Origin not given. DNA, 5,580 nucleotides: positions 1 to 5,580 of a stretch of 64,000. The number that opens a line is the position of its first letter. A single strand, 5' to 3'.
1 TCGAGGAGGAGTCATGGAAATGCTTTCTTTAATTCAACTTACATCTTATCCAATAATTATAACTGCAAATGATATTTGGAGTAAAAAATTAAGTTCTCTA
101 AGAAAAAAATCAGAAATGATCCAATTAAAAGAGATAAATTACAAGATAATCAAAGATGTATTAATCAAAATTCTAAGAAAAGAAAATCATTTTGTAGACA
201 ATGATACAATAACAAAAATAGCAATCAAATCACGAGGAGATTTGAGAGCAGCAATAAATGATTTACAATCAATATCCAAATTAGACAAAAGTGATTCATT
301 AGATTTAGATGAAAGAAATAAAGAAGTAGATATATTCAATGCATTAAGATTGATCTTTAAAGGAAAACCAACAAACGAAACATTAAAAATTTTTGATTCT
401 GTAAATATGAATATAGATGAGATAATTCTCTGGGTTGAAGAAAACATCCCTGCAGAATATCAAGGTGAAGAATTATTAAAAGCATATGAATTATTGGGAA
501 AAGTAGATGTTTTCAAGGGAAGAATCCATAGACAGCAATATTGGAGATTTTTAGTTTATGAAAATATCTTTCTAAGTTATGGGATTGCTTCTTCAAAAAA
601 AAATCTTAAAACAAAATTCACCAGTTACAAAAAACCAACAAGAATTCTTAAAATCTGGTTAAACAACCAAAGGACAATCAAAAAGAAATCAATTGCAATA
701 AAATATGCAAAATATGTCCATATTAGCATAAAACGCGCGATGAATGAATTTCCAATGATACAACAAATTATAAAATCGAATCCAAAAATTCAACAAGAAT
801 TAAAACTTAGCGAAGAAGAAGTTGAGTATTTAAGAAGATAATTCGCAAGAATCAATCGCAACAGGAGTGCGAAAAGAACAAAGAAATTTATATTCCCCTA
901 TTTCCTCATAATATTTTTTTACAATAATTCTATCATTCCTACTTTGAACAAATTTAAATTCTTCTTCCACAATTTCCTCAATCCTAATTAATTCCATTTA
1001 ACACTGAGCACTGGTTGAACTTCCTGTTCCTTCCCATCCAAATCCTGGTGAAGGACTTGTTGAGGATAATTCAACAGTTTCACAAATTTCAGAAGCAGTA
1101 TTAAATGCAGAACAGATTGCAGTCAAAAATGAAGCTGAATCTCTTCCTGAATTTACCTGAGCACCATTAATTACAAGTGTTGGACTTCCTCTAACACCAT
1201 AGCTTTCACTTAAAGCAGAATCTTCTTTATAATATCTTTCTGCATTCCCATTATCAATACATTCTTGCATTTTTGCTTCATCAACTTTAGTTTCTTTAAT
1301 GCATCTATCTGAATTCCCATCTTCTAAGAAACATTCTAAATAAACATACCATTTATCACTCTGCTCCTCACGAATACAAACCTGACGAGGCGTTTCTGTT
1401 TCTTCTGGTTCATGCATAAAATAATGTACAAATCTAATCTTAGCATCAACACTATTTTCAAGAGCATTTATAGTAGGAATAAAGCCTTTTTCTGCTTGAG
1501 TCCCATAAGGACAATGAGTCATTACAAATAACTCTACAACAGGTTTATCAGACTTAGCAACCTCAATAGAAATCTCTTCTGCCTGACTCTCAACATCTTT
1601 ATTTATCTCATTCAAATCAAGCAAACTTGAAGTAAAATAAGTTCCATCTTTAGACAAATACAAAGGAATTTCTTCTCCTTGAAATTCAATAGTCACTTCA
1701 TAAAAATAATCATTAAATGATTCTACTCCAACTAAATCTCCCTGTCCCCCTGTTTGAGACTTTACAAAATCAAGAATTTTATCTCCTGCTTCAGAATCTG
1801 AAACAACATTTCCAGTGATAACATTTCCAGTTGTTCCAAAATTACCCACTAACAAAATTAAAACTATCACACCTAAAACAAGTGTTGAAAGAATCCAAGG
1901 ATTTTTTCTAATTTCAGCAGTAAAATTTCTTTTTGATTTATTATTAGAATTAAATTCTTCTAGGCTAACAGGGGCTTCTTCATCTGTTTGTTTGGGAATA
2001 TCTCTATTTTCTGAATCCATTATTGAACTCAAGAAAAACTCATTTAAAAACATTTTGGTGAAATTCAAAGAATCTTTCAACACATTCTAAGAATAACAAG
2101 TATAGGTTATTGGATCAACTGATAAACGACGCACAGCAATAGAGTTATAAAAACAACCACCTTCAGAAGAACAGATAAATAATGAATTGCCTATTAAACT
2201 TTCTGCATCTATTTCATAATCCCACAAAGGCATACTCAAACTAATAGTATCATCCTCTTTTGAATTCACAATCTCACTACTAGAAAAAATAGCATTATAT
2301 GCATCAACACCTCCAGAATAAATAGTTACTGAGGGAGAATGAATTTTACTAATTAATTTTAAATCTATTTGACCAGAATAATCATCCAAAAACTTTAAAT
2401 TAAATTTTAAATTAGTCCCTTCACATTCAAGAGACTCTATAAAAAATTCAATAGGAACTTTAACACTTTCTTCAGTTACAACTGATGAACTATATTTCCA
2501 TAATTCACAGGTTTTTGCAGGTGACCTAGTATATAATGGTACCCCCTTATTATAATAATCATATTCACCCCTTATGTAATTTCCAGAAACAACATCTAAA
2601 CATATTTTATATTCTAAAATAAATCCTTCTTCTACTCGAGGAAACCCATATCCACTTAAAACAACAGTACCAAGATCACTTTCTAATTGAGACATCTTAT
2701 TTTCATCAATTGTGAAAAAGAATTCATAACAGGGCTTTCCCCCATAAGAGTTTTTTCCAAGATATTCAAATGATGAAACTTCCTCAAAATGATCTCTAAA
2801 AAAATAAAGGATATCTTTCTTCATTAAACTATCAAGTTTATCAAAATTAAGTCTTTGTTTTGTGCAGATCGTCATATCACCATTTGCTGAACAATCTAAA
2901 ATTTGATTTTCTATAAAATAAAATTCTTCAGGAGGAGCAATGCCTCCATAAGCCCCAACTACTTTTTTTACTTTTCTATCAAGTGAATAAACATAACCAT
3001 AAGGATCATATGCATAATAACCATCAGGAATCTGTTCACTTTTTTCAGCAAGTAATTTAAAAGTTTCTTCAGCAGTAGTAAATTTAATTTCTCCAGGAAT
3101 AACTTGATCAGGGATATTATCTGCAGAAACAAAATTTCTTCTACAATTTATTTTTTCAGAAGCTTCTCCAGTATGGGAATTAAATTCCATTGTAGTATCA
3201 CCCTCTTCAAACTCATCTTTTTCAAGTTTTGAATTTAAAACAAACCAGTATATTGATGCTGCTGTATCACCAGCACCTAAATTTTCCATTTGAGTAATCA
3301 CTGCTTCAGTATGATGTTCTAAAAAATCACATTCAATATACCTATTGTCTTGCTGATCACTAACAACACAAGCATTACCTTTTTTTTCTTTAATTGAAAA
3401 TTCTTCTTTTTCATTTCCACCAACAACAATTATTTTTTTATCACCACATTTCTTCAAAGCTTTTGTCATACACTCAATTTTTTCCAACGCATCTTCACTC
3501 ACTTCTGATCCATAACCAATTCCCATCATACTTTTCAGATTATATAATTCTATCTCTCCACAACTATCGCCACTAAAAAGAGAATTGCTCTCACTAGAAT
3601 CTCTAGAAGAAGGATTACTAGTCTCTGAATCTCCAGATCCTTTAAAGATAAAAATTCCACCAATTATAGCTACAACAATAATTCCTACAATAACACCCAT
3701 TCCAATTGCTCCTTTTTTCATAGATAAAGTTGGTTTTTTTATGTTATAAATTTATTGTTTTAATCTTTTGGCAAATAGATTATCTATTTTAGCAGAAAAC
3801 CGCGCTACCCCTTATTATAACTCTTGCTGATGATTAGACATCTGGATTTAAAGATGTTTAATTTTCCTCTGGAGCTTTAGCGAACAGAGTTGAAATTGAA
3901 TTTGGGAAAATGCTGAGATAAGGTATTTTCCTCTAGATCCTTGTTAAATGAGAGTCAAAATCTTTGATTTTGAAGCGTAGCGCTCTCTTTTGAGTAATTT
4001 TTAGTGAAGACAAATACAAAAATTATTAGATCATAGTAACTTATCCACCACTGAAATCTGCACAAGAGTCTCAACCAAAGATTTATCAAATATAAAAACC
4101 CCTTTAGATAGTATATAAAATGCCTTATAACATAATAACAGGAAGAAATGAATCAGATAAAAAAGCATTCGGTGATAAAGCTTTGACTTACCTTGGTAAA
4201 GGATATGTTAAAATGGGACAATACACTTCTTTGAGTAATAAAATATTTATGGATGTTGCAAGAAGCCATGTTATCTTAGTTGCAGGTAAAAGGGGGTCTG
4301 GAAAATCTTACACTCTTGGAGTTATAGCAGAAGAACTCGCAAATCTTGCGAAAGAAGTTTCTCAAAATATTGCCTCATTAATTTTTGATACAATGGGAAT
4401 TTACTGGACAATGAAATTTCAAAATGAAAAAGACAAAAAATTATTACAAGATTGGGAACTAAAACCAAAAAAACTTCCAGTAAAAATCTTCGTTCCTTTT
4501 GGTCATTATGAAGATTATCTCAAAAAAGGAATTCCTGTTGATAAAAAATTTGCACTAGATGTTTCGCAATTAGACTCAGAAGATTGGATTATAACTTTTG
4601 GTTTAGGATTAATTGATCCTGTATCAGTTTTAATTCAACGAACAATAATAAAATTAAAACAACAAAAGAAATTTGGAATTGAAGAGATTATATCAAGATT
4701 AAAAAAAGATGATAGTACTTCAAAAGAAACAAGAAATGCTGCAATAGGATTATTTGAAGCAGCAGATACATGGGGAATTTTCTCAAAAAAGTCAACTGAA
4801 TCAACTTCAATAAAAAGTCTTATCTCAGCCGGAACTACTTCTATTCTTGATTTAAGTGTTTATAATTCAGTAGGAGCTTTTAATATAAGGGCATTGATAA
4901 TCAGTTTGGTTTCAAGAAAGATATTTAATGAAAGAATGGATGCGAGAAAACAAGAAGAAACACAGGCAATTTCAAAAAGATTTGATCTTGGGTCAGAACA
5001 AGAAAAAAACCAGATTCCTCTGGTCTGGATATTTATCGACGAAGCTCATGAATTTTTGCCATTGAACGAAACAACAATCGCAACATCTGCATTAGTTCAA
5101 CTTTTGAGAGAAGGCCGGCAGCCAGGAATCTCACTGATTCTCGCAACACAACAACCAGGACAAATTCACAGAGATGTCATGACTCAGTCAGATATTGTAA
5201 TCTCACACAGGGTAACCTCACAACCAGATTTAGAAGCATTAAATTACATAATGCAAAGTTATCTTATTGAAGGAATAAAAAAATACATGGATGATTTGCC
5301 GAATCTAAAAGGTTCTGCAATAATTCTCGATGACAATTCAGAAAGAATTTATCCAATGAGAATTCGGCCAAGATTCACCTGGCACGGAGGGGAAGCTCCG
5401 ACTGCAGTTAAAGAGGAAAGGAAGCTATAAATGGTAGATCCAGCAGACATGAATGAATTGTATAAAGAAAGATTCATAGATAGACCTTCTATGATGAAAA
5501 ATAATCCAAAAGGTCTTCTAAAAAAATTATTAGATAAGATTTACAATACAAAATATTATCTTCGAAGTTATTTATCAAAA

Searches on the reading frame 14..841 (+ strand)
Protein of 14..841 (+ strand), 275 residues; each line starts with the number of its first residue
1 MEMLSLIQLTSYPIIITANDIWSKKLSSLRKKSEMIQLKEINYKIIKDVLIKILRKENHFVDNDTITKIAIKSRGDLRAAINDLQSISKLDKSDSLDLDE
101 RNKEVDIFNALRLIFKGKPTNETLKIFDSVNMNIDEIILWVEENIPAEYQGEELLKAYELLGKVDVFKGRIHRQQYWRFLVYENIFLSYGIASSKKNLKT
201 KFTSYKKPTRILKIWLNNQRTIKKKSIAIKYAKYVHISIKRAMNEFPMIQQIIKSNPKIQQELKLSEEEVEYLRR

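Call 17: search_protein_families(library=pfam, proteins=[window:14-841:+], max_evalue=0.001)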
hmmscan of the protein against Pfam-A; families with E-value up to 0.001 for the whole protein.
window:14-841:+ (275 aa): 1 family
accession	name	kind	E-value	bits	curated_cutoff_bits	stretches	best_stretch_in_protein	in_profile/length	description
PF21960.2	RCF1-5-like_lid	-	1.3e-07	31.9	27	1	48-88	1-42/43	RCF1/5-like, AAA+ ATPase lid domain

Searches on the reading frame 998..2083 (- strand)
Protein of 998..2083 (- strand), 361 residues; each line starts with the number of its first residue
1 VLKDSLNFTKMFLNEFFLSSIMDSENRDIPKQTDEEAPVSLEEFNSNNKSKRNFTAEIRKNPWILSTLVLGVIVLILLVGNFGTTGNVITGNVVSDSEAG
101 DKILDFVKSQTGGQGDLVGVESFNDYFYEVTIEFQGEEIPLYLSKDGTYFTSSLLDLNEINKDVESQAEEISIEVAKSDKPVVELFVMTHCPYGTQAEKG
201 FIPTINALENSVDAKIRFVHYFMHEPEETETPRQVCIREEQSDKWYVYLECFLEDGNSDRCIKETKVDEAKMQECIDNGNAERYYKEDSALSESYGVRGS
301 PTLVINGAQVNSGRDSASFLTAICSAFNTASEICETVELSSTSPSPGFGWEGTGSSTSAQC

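Call 17: search_protein_families(library=pfam, proteins=[window:998-2083:-], max_evalue=0.001)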
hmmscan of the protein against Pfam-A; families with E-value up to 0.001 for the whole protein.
window:998-2083:- (361 aa): 2 families
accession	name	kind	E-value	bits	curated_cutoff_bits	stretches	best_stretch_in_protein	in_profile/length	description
PF01323.26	DSBA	-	2.1e-05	24.8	25.6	1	259-320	126-186/191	DSBA-like thioredoxin domain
PF13462.12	Thioredoxin_4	-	0.00013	22.7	23.2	1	182-323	16-163/165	Thioredoxin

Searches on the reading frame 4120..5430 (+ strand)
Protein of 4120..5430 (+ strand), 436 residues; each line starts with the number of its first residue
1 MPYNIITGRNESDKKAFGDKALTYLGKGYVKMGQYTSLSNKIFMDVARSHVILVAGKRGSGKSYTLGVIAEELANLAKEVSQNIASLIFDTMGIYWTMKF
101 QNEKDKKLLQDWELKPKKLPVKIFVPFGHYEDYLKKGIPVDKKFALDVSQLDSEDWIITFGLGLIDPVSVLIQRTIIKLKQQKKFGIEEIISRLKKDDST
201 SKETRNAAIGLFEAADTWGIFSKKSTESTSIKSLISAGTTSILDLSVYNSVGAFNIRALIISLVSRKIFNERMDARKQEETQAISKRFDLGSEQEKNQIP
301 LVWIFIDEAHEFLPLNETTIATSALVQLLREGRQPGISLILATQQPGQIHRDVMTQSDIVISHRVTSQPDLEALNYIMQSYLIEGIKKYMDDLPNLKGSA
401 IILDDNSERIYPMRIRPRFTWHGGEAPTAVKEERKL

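Call 17: search_protein_families(library=pfam, proteins=[window:4120-5430:+], max_evalue=0.001)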
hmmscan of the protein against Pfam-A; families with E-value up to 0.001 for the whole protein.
window:4120-5430:+ (436 aa): 5 families
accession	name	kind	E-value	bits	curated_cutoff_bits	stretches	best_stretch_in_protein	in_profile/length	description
PF01935.23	DUF87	-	1.7e-10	41.8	23.2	1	49-250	23-206/220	Helicase HerA, central domain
PF05707.18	Zot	-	2.9e-06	27.3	20.3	1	277-363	61-145/197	Zonular occludens toxin (Zot)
PF00004.35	AAA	-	6.4e-06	27.1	21.2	0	278-361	40-127/131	ATPase family associated with various cellular activities (AAA)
PF05872.18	HerA_C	-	6.8e-06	25.4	22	0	293-365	250-321/502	Helicase HerA-like C-terminal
PF10412.15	TrwB_AAD_bind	-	0.00012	21.6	20.5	0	48-112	15-71/387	Type IV secretion-system coupling protein DNA-binding domain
